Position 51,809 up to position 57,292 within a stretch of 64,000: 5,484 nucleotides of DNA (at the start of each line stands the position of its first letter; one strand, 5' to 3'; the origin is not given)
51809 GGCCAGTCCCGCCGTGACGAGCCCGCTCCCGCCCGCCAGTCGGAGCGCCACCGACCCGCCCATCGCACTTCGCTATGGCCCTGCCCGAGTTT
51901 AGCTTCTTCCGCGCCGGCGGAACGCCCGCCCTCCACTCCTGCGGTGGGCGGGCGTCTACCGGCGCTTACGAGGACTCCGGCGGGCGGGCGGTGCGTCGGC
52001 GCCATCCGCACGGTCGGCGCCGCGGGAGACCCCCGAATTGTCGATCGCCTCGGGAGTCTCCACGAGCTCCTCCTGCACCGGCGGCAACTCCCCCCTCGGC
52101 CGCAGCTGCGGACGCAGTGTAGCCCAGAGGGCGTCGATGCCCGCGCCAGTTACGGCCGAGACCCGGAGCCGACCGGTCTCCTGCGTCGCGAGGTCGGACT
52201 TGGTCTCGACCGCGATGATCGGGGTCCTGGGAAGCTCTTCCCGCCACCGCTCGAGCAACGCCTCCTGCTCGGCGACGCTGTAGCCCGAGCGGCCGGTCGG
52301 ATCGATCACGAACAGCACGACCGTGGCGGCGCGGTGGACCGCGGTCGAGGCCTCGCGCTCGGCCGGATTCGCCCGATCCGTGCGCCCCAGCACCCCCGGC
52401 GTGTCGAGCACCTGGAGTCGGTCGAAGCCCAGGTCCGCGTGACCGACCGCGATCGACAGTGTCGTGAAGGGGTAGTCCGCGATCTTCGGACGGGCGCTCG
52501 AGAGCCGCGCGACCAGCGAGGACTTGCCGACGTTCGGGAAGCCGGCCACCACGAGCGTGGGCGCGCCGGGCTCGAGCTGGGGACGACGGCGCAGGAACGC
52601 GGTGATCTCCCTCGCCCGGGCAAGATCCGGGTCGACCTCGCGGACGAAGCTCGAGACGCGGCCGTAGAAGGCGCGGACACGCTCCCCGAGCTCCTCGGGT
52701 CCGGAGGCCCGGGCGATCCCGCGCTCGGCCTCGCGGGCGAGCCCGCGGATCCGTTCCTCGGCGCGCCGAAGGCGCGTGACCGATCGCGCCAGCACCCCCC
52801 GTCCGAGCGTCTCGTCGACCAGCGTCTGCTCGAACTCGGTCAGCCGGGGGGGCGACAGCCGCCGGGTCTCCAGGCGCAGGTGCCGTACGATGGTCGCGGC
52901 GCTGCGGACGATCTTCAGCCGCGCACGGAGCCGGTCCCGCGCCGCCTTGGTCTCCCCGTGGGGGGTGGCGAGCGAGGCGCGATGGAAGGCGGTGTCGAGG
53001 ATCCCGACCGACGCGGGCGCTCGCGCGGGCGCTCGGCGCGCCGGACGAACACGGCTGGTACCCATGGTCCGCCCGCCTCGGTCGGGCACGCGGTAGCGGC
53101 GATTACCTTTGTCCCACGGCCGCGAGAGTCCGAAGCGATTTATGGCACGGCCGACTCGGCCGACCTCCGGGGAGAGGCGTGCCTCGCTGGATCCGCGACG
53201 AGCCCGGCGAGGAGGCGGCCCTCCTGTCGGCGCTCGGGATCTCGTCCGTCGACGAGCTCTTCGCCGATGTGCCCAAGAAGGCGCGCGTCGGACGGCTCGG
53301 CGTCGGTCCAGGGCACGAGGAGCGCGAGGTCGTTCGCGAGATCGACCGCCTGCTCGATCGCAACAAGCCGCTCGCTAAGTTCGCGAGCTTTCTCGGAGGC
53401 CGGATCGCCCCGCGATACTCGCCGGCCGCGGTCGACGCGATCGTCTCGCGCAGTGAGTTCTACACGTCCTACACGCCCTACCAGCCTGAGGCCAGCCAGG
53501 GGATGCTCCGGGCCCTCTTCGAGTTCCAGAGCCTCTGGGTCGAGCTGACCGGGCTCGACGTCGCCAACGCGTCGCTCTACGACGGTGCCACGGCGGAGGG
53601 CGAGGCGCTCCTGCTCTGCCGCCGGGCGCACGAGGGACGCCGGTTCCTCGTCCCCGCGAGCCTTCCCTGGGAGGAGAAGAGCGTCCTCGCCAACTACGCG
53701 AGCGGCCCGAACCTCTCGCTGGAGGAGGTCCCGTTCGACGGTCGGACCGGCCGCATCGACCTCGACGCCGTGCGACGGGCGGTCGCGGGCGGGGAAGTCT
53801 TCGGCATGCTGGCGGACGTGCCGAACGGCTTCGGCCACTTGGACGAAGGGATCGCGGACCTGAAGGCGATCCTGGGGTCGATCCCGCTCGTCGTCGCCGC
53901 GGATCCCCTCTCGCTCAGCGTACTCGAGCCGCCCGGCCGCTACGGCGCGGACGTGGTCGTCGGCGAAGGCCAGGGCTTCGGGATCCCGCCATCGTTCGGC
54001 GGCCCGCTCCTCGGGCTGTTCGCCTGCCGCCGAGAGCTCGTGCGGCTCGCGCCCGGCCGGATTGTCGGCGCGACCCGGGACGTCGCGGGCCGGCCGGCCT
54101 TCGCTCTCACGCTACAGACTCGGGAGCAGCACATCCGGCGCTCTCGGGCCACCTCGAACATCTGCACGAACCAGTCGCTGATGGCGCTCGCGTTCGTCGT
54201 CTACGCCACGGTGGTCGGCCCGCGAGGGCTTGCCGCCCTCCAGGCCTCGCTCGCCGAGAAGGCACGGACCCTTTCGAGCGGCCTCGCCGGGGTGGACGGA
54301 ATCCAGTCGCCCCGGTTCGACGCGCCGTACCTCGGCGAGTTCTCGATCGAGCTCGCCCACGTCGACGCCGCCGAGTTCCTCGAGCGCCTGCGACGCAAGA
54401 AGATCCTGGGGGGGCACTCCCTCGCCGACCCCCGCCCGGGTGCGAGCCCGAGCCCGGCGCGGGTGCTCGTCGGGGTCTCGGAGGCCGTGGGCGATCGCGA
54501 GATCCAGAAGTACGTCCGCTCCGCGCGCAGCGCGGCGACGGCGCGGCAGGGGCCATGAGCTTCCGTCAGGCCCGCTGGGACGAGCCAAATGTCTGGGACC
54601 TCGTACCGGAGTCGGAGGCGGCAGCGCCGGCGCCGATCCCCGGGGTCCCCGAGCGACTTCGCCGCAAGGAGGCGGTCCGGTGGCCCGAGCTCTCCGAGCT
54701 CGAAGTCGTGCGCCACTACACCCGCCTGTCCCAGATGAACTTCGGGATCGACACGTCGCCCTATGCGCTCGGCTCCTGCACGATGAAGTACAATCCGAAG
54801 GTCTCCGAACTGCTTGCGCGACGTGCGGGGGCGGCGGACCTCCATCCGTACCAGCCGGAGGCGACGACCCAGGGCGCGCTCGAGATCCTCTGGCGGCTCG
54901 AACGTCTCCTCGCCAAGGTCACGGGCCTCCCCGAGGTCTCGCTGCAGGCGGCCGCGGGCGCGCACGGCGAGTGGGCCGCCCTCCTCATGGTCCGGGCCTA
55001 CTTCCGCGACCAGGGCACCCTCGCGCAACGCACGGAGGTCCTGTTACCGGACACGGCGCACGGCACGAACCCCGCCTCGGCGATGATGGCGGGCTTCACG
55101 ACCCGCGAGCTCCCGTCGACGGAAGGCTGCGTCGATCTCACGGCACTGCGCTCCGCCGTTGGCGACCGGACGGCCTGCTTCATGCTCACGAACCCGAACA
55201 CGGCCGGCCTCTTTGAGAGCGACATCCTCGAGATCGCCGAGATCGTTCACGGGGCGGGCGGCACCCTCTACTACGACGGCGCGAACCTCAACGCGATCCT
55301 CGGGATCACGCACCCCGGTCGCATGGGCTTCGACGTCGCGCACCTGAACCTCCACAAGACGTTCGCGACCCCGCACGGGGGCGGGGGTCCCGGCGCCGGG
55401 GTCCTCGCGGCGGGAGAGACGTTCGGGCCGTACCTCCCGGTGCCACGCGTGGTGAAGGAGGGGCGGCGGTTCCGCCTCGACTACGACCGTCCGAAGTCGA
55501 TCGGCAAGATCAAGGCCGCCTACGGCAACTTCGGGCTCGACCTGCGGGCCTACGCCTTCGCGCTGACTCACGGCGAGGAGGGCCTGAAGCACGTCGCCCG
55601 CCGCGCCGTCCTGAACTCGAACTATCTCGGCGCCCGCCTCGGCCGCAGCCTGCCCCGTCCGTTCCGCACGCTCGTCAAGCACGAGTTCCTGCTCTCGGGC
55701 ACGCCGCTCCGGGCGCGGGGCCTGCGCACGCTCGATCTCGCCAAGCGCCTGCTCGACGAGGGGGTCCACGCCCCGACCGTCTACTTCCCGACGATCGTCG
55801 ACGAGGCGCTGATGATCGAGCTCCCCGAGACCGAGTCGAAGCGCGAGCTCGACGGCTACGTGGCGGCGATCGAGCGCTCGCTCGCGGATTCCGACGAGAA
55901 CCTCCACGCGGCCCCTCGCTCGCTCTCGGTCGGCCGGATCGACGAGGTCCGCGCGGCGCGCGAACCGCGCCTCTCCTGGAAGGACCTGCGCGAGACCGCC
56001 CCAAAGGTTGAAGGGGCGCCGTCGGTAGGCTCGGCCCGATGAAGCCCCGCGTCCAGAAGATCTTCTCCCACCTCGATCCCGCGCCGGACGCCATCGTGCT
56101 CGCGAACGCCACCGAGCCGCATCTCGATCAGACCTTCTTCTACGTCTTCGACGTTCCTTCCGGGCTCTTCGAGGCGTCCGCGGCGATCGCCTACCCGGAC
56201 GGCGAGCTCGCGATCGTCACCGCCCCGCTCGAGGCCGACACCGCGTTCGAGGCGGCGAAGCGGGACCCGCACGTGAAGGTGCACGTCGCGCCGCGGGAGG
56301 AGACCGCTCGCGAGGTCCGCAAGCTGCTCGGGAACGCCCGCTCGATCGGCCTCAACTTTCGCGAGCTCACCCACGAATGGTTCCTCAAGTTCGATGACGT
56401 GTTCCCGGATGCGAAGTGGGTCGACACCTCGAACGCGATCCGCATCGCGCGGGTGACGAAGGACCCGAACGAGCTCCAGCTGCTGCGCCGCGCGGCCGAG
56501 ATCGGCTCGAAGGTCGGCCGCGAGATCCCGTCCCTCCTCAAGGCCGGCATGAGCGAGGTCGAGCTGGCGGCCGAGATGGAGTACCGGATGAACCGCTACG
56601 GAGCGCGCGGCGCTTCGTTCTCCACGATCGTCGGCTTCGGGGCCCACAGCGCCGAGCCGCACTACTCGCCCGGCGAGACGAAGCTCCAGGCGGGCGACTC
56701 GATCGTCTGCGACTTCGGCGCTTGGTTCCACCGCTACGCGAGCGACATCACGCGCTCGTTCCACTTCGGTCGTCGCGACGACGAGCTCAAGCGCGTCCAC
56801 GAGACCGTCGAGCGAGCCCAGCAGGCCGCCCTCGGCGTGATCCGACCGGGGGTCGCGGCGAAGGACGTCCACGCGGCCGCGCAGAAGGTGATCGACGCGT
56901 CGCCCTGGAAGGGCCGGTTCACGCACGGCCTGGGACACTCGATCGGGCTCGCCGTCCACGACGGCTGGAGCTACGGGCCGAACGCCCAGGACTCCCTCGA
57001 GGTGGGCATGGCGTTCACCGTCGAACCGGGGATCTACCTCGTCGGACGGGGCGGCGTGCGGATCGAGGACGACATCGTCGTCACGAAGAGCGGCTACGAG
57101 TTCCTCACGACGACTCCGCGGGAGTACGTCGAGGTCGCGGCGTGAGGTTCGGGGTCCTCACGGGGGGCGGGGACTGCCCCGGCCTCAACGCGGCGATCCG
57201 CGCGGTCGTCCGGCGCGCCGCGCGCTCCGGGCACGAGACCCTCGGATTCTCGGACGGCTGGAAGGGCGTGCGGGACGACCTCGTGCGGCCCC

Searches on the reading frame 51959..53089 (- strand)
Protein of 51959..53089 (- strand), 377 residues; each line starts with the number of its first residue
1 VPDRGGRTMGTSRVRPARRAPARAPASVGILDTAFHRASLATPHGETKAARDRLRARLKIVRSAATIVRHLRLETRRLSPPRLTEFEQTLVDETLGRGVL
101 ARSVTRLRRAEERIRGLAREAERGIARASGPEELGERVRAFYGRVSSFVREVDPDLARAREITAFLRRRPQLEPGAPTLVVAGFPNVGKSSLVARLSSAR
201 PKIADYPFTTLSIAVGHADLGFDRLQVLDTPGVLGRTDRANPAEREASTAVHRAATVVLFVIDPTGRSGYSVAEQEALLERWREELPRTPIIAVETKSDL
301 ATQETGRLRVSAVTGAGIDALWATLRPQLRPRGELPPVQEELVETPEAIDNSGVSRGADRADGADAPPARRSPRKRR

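Call 58: search_protein_families(library=pfam, proteins=[window:51959-53089:-], max_evalue=0.0001)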
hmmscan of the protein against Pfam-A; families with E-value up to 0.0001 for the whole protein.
window:51959-53089:- (377 aa): 4 families
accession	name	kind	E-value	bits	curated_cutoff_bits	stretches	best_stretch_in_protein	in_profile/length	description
PF01926.29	MMR_HSR1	-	2.4e-19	69.9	21.9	1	179-296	2-112/113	50S ribosome-binding GTPase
PF06858.20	NOG1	-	5.4e-13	48.9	27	1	244-299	3-58/58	Nucleolar GTP-binding protein 1 (NOG1)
PF02421.24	FeoB_N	-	4.5e-09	36.4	27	1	179-264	3-88/156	Ferrous iron transport protein B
PF17835.6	NOG1_N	-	3.5e-07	30.9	22.9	1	25-169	8-156/160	NOG1 N-terminal helical domain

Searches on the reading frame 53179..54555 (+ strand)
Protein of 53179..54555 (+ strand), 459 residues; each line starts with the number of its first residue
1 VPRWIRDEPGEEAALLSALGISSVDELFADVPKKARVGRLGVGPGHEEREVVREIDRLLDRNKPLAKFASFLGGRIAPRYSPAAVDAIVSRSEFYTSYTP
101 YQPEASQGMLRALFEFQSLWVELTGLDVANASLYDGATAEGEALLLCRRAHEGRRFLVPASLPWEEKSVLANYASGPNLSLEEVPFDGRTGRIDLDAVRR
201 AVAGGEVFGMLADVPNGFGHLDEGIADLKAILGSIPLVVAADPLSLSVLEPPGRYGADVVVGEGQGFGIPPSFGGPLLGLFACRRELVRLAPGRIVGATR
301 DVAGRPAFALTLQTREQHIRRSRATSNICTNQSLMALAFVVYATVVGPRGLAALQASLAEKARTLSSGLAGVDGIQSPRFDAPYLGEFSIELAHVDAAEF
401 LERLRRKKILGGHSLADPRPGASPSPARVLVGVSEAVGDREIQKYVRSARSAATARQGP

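Call 58: search_protein_families(library=pfam, proteins=[window:53179-54555:+], max_evalue=0.0001)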
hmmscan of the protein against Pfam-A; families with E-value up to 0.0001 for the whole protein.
window:53179-54555:+ (459 aa): 1 family
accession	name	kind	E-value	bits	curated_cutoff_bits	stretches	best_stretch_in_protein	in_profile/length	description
PF02347.22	GDC-P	-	8e-101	338.4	26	1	3-370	2-362/429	Glycine cleavage system P-protein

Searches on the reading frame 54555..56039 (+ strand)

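Call 58: search_protein_families(library=pfam, proteins=[window:54555-56039:+], max_evalue=0.0001)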
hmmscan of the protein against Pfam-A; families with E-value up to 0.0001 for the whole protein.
window:54555-56039:+ (495 aa): 2 families
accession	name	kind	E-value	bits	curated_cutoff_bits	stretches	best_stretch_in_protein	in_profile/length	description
PF21478.3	GcvP2_C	-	3.4e-17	62.9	27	1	349-440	3-96/122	Glycine dehydrogenase, C-terminal domain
PF02347.22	GDC-P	-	2.1e-14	53.6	26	1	31-382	31-381/429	Glycine cleavage system P-protein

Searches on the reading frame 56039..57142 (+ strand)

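Call 58: search_protein_families(library=pfam, proteins=[window:56039-57142:+], max_evalue=0.0001)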
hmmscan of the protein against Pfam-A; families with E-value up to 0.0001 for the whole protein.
window:56039-57142:+ (368 aa): 2 families
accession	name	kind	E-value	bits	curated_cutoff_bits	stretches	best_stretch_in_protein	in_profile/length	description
PF00557.29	Peptidase_M24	-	4.5e-65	219.8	23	1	148-350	2-208/208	Metallopeptidase family M24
PF01321.24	Creatinase_N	-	1.8e-05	25.7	22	1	44-139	33-127/128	Creatinase/Prolidase N-terminal domain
